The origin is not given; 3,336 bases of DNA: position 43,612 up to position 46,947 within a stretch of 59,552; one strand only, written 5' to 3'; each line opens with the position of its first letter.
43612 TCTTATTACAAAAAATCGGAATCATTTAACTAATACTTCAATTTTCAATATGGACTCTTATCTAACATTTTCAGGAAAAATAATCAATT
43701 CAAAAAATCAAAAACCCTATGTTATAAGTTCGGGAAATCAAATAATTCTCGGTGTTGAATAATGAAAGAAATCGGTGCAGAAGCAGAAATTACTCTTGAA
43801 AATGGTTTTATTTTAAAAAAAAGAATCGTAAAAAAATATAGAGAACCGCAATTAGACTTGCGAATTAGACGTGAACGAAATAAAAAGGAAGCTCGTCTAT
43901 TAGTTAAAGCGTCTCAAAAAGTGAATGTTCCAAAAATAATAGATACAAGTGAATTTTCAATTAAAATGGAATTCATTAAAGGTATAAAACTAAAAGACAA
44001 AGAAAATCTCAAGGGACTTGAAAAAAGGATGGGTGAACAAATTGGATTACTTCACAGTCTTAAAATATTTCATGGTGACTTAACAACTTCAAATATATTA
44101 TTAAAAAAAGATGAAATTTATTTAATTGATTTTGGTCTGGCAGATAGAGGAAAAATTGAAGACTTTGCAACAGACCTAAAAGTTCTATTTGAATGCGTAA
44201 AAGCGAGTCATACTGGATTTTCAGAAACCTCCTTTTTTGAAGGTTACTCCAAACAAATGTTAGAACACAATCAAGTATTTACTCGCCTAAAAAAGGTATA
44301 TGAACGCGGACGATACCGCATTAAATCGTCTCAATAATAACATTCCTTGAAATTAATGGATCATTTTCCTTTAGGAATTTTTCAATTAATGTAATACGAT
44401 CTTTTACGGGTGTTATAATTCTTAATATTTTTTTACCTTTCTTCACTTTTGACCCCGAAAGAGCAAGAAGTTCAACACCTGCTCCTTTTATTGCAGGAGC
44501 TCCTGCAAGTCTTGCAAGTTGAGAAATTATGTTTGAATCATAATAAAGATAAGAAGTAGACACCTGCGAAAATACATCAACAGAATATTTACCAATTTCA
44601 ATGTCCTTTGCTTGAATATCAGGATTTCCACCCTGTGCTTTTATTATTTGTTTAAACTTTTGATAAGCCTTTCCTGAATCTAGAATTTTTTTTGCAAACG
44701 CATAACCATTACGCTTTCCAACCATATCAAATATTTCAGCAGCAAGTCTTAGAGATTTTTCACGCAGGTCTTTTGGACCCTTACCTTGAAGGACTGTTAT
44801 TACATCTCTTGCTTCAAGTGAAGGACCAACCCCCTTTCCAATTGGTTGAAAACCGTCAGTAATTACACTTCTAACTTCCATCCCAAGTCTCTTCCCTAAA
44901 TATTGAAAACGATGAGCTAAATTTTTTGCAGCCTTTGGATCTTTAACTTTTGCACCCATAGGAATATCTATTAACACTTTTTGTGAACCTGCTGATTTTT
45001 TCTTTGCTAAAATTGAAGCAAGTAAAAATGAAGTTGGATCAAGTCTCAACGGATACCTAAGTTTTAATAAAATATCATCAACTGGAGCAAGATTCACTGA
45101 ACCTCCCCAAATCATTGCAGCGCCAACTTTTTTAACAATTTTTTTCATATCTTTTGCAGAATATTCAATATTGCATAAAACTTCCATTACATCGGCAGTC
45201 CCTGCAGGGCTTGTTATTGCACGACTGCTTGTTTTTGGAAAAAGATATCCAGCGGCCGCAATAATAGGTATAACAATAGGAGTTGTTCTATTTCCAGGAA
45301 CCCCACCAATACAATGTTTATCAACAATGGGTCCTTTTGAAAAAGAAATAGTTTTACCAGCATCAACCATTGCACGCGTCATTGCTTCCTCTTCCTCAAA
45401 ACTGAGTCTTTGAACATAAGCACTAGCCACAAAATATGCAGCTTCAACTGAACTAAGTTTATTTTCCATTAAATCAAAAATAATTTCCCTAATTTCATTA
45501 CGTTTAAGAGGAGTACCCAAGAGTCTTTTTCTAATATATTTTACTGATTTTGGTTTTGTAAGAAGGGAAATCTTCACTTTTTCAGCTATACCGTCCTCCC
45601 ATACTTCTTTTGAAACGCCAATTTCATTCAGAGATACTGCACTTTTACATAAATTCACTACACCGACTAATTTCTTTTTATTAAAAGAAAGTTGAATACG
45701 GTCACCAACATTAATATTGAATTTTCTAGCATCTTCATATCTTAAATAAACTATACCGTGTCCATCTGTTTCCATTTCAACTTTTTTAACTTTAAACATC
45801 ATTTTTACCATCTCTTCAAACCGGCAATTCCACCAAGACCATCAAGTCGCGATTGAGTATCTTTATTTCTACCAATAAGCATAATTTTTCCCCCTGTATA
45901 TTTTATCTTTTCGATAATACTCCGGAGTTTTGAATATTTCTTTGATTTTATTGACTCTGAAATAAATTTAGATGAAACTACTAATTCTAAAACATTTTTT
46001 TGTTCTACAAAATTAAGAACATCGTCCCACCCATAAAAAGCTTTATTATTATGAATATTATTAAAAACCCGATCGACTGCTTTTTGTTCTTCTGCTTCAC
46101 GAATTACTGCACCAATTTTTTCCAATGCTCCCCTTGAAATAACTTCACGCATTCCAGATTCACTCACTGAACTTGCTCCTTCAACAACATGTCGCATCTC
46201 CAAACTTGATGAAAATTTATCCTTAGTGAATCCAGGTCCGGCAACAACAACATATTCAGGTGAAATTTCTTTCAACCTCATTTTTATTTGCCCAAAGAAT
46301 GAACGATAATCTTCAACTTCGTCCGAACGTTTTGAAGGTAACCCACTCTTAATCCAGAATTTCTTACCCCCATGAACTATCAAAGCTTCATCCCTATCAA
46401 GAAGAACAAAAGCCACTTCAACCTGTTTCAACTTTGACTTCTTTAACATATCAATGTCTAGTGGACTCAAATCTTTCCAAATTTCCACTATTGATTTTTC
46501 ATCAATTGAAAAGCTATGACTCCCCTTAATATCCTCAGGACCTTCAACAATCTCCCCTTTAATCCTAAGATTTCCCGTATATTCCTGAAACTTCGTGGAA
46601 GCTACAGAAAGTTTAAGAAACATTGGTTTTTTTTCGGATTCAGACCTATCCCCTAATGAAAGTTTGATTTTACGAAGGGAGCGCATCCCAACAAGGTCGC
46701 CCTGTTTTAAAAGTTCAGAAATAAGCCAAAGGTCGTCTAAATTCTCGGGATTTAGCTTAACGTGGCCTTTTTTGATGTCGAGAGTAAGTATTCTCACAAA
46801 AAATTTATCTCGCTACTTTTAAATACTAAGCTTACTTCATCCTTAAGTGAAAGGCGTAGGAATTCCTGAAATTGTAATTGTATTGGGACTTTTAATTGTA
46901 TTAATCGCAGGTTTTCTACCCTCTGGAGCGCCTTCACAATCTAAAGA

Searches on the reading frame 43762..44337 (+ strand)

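Call 76: search_protein_families(library=pfam, proteins=[window:43762-44337:+])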
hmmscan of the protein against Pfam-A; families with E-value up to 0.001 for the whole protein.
window:43762-44337:+ (191 aa): 8 families
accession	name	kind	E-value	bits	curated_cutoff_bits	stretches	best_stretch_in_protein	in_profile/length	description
PF01163.29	RIO1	-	2e-12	47.5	22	1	32-125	47-149/187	RIO domain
PF03109.22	ABC1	-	8.4e-10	38.6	22.9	1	39-149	115-236/244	ABC1 atypical kinase-like domain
PF01636.29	APH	-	5.2e-08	33.4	23.2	0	102-130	170-200/239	Phosphotransferase enzyme family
PF00069.31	Pkinase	-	1.6e-07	31.4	31.7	1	76-131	93-149/263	Protein kinase domain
PF19974.5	TCAD9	-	1.8e-06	27.9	40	1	99-144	296-344/429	Ternary complex associated domain 9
PF06293.20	Kdo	-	5.3e-05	23.2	21.3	1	88-129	125-171/207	Lipopolysaccharide kinase (Kdo/WaaP) family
PF06176.17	WaaY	-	0.0003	20.9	20.3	1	64-125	117-179/229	Lipopolysaccharide core biosynthesis protein (WaaY)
PF07714.23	PK_Tyr_Ser-Thr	-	0.00055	19.8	23.1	1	92-130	113-152/258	Protein tyrosine and serine/threonine kinase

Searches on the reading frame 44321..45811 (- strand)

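Call 77: search_protein_families(library=pfam, proteins=[window:44321-45811:-])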
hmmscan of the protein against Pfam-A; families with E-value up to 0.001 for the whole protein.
window:44321-45811:- (496 aa): 2 families
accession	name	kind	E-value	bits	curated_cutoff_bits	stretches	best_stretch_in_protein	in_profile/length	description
PF00591.27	Glycos_transf_3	-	8.9e-10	39.1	27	1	160-235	2-80/253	Glycosyl transferase family, a/b domain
PF02885.22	Glycos_trans_3N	-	2.6e-08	33.9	26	1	91-152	2-63/63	Glycosyl transferase family, helical bundle domain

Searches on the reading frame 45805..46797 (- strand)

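Call 77: search_protein_families(library=pfam, proteins=[window:45805-46797:-])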
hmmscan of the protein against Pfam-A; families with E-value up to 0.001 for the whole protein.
window:45805-46797:- (330 aa): 2 families
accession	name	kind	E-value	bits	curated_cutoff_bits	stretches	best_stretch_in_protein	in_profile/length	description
PF03463.20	eRF1_1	-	2.2e-20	73.3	23.8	1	1-120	1-121/123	eRF1 domain 1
PF03465.20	eRF1_3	-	2.8e-11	44.3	25.8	1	235-330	2-104/106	eRF1 domain 3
